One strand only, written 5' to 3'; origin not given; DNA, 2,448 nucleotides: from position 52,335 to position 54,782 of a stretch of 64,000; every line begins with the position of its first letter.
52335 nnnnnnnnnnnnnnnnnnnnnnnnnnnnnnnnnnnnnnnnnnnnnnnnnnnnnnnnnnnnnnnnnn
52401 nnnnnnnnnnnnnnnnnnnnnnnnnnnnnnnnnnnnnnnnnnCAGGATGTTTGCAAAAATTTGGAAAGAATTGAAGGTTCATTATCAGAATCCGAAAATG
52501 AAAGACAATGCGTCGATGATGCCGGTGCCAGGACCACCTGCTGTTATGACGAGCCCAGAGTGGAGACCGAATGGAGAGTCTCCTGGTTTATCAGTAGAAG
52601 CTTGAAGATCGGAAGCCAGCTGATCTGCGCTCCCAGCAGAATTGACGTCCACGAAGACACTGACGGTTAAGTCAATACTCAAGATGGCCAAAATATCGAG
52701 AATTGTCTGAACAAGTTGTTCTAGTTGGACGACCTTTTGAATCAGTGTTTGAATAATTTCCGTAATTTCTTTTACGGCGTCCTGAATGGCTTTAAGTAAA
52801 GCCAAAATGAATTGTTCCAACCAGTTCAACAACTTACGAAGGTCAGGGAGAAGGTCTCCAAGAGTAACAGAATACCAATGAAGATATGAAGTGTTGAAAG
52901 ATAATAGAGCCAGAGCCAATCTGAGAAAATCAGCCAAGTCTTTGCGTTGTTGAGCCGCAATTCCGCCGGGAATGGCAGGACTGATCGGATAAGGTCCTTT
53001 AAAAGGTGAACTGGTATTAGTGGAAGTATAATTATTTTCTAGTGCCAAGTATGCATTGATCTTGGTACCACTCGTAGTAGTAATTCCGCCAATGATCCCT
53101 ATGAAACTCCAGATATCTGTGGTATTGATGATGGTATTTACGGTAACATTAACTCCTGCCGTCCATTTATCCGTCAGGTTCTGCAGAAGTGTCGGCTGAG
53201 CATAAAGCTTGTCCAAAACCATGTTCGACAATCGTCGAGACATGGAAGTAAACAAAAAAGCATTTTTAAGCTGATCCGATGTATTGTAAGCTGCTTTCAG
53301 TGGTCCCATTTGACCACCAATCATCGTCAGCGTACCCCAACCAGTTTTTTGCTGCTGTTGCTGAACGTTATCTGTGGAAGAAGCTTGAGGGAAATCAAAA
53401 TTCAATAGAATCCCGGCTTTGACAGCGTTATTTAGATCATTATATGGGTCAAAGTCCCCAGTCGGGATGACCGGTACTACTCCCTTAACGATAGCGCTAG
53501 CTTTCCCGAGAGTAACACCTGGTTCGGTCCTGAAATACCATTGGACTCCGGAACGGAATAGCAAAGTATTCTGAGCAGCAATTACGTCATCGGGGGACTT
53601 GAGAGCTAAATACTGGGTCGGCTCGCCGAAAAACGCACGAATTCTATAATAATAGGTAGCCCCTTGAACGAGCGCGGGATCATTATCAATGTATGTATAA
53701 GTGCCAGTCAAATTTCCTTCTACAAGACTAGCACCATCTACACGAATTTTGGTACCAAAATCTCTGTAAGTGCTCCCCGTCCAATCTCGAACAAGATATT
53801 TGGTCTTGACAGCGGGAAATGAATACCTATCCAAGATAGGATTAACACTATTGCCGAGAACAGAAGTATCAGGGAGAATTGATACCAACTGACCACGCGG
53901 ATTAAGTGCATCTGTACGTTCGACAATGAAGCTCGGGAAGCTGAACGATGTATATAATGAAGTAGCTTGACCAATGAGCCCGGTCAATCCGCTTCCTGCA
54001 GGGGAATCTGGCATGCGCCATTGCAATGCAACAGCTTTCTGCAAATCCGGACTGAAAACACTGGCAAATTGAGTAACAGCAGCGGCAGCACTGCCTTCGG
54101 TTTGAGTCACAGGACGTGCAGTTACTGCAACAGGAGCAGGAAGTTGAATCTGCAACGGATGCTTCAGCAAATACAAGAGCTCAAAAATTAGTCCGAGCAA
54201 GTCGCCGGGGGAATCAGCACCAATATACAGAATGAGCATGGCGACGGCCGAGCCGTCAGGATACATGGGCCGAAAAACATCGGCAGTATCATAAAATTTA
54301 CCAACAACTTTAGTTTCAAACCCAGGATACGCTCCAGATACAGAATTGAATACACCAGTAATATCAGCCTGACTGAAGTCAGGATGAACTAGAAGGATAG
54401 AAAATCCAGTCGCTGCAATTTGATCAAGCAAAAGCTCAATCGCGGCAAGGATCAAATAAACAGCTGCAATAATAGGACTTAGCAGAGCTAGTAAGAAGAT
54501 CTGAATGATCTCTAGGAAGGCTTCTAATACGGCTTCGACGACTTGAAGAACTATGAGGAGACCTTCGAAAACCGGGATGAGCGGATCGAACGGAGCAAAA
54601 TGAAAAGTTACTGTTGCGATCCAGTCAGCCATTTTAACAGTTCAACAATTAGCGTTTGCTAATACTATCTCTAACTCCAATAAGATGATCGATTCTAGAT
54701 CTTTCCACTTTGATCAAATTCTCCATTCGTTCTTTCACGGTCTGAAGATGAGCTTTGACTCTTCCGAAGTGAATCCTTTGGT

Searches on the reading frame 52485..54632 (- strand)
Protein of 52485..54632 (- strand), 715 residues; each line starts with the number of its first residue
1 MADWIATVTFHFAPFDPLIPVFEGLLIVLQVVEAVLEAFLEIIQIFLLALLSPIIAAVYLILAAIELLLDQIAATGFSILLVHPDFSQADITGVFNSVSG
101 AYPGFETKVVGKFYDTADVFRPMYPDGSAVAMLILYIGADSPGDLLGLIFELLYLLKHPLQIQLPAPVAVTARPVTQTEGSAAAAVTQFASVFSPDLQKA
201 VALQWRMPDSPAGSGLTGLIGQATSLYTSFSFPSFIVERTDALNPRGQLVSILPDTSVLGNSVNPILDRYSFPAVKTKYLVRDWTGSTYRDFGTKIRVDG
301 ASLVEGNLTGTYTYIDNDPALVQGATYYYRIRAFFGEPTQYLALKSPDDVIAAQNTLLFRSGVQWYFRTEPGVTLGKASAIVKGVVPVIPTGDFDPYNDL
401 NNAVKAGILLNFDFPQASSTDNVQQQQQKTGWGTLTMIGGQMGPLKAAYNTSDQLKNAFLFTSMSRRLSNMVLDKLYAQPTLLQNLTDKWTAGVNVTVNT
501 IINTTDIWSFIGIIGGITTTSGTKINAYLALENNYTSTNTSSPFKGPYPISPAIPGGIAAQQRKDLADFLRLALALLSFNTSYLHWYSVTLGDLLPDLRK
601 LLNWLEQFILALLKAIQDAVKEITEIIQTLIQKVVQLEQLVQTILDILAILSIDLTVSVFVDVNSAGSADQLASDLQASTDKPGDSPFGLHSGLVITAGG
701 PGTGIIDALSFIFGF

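Call 5: search_protein_families(library=phrogs, proteins=[window:52485-54632:-], max_evalue=0.1)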
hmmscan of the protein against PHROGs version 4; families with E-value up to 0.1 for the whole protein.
window:52485-54632:- (715 aa): 0 families

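Call 7: search_protein_families(library=pfam, proteins=[window:52485-54632:-], max_evalue=0.01)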
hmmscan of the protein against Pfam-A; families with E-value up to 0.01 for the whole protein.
window:52485-54632:- (715 aa): 0 families

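Call 50: search_solved_structures(query=window:52485-54632:-, max_evalue=1)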
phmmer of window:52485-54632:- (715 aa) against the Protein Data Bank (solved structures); distinct sequences matched with E-value up to 1: 0.

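Call 89: search_protein_families(library=ncbifam, proteins=[window:52485-54632:-], max_evalue=0.1)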
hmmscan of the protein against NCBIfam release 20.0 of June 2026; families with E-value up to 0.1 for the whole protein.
window:52485-54632:- (715 aa): 0 families
